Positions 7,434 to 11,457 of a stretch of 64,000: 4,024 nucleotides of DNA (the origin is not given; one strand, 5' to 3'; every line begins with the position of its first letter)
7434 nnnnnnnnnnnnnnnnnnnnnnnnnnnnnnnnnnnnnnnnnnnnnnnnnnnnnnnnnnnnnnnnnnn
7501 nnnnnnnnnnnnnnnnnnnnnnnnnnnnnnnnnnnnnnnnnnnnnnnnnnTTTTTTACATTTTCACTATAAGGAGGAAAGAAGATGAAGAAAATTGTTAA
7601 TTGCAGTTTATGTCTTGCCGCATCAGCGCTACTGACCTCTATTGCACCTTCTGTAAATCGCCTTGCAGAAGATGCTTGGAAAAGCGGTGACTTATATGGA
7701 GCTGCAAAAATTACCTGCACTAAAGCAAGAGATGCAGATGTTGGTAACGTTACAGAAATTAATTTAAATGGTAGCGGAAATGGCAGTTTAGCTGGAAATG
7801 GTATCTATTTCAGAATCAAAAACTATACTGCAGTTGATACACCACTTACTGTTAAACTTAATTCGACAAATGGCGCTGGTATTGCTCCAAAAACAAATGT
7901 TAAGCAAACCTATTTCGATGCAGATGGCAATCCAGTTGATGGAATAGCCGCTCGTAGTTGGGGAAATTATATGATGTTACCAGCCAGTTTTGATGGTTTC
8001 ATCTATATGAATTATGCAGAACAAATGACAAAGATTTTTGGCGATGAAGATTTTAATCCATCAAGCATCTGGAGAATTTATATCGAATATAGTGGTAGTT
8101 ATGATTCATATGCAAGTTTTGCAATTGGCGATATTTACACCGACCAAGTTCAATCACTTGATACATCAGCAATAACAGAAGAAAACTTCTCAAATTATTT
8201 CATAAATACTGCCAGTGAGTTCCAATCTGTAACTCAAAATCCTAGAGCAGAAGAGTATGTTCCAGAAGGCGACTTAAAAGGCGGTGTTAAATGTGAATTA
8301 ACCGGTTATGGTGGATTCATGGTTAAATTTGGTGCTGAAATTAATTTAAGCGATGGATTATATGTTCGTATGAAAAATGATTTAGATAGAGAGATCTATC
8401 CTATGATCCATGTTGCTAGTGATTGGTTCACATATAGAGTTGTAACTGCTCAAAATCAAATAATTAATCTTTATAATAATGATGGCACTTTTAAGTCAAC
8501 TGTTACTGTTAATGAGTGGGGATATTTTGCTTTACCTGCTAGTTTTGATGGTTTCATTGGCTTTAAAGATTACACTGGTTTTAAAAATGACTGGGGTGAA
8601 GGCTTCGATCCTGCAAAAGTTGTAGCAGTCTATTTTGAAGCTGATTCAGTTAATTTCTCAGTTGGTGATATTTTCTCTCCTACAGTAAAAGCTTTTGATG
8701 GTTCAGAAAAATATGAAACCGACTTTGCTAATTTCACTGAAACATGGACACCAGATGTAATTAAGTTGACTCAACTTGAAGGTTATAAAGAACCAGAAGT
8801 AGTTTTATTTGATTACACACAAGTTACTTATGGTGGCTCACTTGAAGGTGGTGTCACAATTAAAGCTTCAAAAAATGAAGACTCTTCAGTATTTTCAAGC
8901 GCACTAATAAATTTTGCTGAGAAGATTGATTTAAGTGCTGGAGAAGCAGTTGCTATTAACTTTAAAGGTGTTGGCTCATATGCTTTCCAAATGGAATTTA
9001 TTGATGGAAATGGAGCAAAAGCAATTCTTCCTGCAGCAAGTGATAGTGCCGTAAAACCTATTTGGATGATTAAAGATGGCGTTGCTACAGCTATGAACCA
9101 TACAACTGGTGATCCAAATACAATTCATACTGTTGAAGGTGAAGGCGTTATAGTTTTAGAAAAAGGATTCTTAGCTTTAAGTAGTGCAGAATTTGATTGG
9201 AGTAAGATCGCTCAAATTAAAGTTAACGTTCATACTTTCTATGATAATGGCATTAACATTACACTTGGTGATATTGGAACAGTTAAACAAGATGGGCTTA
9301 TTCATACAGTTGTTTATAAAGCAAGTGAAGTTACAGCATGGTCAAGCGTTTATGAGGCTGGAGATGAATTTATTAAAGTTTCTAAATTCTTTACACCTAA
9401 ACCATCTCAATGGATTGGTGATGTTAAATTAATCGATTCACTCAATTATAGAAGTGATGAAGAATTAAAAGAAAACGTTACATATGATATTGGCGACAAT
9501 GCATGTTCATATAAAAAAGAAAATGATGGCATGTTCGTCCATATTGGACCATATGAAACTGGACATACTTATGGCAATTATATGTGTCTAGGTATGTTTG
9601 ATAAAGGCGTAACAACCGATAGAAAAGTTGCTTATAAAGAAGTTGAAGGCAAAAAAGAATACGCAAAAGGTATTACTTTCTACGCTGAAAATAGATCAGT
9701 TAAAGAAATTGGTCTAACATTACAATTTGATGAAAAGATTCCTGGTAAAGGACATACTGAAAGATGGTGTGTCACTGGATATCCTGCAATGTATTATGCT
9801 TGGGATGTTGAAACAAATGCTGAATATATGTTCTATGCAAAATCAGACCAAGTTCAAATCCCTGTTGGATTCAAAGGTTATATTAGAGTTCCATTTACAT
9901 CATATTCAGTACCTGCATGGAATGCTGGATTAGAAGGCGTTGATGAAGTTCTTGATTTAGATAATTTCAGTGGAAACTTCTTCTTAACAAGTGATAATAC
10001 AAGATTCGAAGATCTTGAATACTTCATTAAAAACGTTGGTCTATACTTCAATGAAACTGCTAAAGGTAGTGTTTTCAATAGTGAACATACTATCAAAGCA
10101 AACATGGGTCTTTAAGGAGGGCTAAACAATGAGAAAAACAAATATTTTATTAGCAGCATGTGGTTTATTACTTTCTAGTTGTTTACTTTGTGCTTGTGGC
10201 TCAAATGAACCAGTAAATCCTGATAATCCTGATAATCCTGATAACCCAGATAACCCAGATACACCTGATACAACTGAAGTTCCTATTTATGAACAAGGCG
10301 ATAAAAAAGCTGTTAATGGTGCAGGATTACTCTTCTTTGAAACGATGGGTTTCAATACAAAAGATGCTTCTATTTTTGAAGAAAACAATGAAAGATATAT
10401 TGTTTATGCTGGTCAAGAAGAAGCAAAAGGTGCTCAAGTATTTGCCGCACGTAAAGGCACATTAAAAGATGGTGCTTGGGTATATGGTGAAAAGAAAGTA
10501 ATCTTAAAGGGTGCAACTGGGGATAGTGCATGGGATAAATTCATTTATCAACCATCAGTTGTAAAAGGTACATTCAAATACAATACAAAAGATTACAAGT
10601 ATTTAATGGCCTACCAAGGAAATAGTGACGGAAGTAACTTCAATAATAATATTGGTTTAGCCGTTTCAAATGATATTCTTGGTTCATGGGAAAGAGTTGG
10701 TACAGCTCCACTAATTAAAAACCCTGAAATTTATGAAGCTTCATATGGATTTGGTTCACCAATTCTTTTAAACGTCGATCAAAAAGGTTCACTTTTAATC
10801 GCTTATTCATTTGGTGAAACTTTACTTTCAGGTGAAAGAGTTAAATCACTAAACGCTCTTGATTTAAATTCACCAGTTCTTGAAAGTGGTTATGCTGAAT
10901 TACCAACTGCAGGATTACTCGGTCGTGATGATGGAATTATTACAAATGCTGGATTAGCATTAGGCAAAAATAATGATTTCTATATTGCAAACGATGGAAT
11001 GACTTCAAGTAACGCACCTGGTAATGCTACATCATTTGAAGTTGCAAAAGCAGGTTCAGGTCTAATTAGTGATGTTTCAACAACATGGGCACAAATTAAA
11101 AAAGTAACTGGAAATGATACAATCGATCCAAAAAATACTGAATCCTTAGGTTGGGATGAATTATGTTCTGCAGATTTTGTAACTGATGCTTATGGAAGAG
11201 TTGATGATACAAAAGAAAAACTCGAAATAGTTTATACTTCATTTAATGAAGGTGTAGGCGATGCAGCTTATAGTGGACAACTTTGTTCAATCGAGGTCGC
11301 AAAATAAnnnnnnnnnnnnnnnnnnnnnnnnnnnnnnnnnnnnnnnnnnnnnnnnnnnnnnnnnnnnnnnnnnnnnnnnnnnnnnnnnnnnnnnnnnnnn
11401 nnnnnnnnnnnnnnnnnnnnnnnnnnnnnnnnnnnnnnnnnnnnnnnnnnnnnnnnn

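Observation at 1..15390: Composite sugar-uptake locus combining LplABC-type transporter, IUNH nucleoside hydrolase, ribokinase, YesL protein, a secreted triple-repeat protein and three beta-propeller-like lipoproteins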

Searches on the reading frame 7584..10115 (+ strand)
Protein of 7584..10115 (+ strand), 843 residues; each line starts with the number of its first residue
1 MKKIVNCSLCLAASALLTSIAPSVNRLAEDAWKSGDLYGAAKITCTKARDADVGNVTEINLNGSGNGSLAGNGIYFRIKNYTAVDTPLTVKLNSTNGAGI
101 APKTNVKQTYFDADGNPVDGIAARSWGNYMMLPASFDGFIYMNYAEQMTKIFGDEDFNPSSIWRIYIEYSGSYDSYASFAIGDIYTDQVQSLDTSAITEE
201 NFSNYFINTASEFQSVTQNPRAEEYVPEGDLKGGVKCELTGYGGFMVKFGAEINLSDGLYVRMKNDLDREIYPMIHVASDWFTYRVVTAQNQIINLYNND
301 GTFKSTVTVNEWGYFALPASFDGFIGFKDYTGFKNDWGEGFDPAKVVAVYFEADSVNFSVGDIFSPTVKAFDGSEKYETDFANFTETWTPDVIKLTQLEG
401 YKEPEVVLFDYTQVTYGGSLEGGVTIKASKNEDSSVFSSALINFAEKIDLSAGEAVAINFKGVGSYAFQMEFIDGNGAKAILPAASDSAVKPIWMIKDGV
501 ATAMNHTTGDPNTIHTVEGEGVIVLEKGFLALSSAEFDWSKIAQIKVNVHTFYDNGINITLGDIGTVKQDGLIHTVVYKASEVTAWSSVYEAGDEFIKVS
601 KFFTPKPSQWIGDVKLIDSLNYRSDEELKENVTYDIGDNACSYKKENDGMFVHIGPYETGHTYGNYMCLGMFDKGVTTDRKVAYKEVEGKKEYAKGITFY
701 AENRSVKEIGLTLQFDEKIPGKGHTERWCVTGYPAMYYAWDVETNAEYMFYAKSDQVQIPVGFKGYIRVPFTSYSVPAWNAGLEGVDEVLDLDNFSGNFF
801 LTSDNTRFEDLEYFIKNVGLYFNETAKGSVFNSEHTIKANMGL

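Call 4: search_protein_families(library=pfam, proteins=[window:7584-10115:+], max_evalue=0.01)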
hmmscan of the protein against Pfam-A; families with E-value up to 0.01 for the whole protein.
window:7584-10115:+ (843 aa): 0 families

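Call 6: search_protein_families(library=ncbifam, proteins=[window:7584-10115:+], max_evalue=0.01)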
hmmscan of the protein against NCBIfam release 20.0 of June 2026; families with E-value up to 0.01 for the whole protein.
window:7584-10115:+ (843 aa): 0 families

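Call 10: search_solved_structures(query=window:7584-10115:+, max_evalue=1)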
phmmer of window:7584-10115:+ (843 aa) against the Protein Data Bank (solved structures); distinct sequences matched with E-value up to 1: 1.
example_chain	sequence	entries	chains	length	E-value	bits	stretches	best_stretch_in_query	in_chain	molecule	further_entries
6cfz_I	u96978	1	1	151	0.53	11.7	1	7-79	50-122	Spc19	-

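Call 24: find_homologous_proteins(query=window:7584-10115:+)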
Query window:7584-10115:+ (843 aa): 30 proteins with E <= 0.001 among 8000 candidates.
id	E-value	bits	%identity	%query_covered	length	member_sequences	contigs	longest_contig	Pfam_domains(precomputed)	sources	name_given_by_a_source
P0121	0.0e+0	1901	97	100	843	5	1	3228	-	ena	-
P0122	0.0e+0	1533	78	100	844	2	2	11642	-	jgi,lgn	jgi:hypothetical protein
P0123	0.0e+0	1426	73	100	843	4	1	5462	-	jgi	-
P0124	0.0e+0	1363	61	96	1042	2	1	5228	-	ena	-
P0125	0.0e+0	1356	71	100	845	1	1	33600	-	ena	-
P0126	0.0e+0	1353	61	96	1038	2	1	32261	-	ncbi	-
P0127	0.0e+0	1344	61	96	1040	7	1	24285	-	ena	-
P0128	0.0e+0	1310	60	96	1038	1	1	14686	-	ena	-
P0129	0.0e+0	1262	56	96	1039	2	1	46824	-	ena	-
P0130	0.0e+0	1195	52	97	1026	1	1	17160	-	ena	-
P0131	0.0e+0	1151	61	100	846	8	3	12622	-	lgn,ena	-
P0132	0.0e+0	1149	61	100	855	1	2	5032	-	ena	-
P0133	0.0e+0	1142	62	100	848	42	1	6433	-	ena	-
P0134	0.0e+0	1140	60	100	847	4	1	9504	-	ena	-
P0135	0.0e+0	1130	61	100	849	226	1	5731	-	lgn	-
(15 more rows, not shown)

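Call 38: predict_structure(alignment_id=A2)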
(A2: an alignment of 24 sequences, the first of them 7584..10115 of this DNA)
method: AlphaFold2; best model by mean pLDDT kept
length: 843 residues; sequences in the alignment: 24
mean_pLDDT: 88.2   pTM: 0.48
mean pLDDT of the five models: 88.2, 87.4, 87.2, 86.9, 86.5
residues with pLDDT >= 90: 506; 70-90: 286; 50-70: 25; < 50: 26
segments of 3 or more residues with pLDDT < 50: 1-26
pLDDT, mean of each block of 10 residues (from residue 1): 42 41 50 87 94 92 76 94 94 93 94 92 90 96 95 91 93 94 90 85 91 92 83 95 93 93 96 95 92 91 90 93 93 87 95 95 92 87 87 92 79 93 93 88 94 96 92 94 84 91 81 91 95 87 96 92 96 95 85 93 87 92 83 76 90 76 78 85 90 95 88 89 87 86 92 84 94 89 86 92 68 93 90 90 88
secondary structure, 60 per line:
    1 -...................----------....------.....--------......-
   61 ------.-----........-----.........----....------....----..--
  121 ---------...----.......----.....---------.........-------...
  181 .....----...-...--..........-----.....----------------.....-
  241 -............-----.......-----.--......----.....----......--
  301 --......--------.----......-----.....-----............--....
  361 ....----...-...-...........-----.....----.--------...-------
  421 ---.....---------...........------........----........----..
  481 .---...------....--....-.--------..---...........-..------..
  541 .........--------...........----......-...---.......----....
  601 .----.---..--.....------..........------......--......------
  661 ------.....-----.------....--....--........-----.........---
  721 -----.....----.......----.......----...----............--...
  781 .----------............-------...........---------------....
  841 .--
elements in order (helices of 4 or more, strands of 3 or more residues): H2-20 H31-34 E41-45 E54-59 E73-80 E86-94 E99-102 E109-112 E130-132 E137-143 E148-152 E162-170 E178-185 E190-192 H199-205 E206-208 E214-218 E235-239 E242-253 E259-265 E274-279 E284-288 E293-298 E303-308 E322-327 E333-337 E346-354 E357-364 E369-371 H378-384 E385-387 E393-397 E424-428 E438-448 E455-462 E467-474 E479-481 E494-497 E500-503 E519-526 E542-549 E558-568 E573-578 H586-589 E590-592 E597-601 E614-618 H625-631 E632-634 E641-646 E649-654 E667-671 E684-687 E690-693 E696-703 E709-717 E726-730 E735-741 E746-752 E757-759 E764-770 H778-781 E795-803 E811-821 H837-841

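Call 42: fold_search(model_id=the predicted structure, library=pdb)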
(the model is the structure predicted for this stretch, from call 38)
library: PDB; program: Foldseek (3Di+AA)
matches with E <= 10: 838; with E <= 0.001: 6
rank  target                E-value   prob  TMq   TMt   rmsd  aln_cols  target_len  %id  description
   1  5xau_A                1.4e-05  0.90  0.11  0.14  28.4       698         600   10  Crystal structure of integrin binding fragment of laminin-511 (released 2017-09-20)
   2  5xau_D                1.7e-05  0.89  0.10  0.14  28.5       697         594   10  Crystal structure of integrin binding fragment of laminin-511 (released 2017-09-20)
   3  7cec_C                1.8e-05  0.89  0.11  0.15  27.7       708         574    9  Structure of alpha6beta1 integrin in complex with laminin-511 (released 2021-06-23)
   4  3qcw_A                7.6e-05  0.60  0.13  0.11  31.9       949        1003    8  Structure of neurexin 1 alpha (domains LNS1-LNS6), no splice inserts (released 2011-06-15)
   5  4w8j                  2.7e-04  0.28  0.11  0.10  25.3       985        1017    9  Structure of the full-length insecticidal protein Cry1Ac reveals intriguing details of toxin packaging into in vivo form (released 2014-09-17)
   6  3r05_A                7.0e-04  0.28  0.12  0.10  32.1       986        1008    9  Structure of neurexin 1 alpha (domains LNS1-LNS6), with splice insert SS3 (released 2011-06-15)
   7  8zdp_v                1.0e-03  0.28  0.11  0.12  64.1       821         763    8  Cryo-EM structure of Mycobacteriophage Douge Central fiber (gp20) (released 2025-06-25)
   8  8zdq_v                1.0e-03  0.28  0.11  0.11  64.1       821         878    8  Cryo-EM structure of Mycobacteriophage Douge complete baseplate (gp13, gp17, gp23, gp16, gp18 and gp20) (released 2025-06-25)
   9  2wsu_A                5.0e-03  0.44  0.09  0.20  20.8       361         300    8  Galectin domain of porcine adenovirus type 4 NADC-1 isolate fibre (released 2010-08-11)
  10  1v0a                  6.1e-03  1.00  0.15  0.61   6.0       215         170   15  Family 11 Carbohydrate-Binding Module of cellulosomal cellulase Lic26A-Cel5E of Clostridium thermocellum (released 2005-01-12)
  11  2wsu_B                6.1e-03  0.38  0.09  0.20  20.6       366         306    9  Galectin domain of porcine adenovirus type 4 NADC-1 isolate fibre (released 2010-08-11)
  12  6r31_A                6.7e-03  1.00  0.14  0.56   6.4       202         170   14  Family 11 Carbohydrate-Binding Module from Clostridium thermocellum in complex with beta-1,3-1,4-mixed-linked tetrasac (released 2020-02-05)
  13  6cw1_A                9.6e-03  0.47  0.11  0.20  16.6       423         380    8  Crystal structure of Neurexin-1 alpha ectodomain fragment, L2-L3 (released 2018-09-19)
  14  4xup_A                1.4e-02  0.51  0.13  0.25  16.2       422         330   10  Structure of the N-terminal CBM22-1-CBM22-2 tandem domain from Paenibacillus barcinonensis Xyn10C (released 2015-06-03)
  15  2wjs                  1.4e-02  0.20  0.12  0.17  21.2       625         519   11  Crystal structure of the LG1-3 region of the laminin alpha2 chain (released 2009-06-23)
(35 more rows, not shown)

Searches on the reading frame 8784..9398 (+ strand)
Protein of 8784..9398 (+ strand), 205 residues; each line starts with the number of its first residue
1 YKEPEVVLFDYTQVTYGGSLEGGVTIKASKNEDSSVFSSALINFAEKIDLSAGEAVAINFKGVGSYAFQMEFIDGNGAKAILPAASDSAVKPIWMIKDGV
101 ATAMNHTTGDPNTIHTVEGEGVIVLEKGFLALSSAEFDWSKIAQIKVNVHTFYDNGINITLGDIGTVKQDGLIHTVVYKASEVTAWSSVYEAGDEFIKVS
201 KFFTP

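Call 59: search_protein_families(library=pfam, proteins=[window:8784-9398:+], max_evalue=5)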
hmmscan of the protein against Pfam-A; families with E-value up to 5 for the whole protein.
window:8784-9398:+ (205 aa): 1 family
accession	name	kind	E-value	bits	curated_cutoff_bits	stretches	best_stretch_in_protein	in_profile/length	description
PF09380.16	FERM_C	-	0.13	13.1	23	1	117-153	11-46/93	FERM C-terminal PH-like domain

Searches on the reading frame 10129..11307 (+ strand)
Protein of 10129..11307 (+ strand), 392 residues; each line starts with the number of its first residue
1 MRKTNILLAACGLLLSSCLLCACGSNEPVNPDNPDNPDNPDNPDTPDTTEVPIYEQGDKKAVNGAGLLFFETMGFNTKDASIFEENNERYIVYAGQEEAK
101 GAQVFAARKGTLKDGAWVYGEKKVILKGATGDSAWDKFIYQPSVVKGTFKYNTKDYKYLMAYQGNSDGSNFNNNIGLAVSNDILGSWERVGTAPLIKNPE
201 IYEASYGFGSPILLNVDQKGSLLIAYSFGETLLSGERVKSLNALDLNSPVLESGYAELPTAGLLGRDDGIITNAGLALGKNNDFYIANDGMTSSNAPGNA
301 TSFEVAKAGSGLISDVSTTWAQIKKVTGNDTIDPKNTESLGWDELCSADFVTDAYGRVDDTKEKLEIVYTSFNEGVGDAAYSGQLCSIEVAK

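Call 4: search_protein_families(library=pfam, proteins=[window:10129-11307:+], max_evalue=0.01)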
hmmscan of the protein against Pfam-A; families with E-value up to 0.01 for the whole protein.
window:10129-11307:+ (392 aa): 1 family
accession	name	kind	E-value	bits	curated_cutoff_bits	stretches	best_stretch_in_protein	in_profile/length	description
PF04616.20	Glyco_hydro_43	-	4.7e-05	23.3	32.2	1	79-231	123-264/288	Glycosyl hydrolases family 43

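Call 6: search_protein_families(library=ncbifam, proteins=[window:10129-11307:+], max_evalue=0.01)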
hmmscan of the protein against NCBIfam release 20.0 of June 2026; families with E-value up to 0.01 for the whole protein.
window:10129-11307:+ (392 aa): 0 families

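Call 9: search_solved_structures(query=window:10129-11307:+, max_evalue=1)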
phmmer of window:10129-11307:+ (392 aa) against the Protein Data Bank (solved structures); distinct sequences matched with E-value up to 1: 2.
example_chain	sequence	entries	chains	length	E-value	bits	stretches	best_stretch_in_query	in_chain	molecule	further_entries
5yn2_A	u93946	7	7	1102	0.83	11.7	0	12-52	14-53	PulA protein | DUF3372 domain-containing protein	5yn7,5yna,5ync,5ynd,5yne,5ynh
6t1w_C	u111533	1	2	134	0.92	11.5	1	10-59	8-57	Outer membrane lipoprotein RcsF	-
